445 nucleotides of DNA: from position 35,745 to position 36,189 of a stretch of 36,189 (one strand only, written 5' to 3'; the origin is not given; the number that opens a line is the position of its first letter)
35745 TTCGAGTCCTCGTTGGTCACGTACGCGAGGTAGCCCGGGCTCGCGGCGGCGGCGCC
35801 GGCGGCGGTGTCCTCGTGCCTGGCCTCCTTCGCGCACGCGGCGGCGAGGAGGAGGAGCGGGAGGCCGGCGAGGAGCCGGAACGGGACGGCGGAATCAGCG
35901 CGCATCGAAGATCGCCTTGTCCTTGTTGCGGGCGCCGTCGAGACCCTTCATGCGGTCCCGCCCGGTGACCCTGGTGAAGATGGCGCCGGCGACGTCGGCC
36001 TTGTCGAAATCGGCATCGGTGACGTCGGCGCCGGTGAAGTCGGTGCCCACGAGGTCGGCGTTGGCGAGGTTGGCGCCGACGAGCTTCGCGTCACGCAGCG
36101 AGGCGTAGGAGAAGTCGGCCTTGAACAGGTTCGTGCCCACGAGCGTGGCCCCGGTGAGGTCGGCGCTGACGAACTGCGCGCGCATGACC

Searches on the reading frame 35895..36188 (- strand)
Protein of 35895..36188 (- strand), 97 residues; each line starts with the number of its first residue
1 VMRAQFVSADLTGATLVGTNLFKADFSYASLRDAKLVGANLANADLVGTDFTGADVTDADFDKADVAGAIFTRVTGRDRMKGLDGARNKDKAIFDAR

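Call 22: search_protein_families(library=pfam, proteins=[window:35895-36188:-], max_evalue=0.001)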
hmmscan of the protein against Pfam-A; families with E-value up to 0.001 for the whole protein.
window:35895-36188:- (97 aa): 3 families
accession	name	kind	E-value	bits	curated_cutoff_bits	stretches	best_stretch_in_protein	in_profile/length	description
PF00805.28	Pentapeptide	-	1.5e-18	66.4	20.2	2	34-73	1-40/40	Pentapeptide repeats (8 copies)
PF13576.12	Pentapeptide_3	-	3.6e-08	34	27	1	38-73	3-41/48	Pentapeptide repeats (9 copies)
PF13599.13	Pentapeptide_4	-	4.4e-08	33.5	38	1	5-74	2-71/78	Pentapeptide repeat region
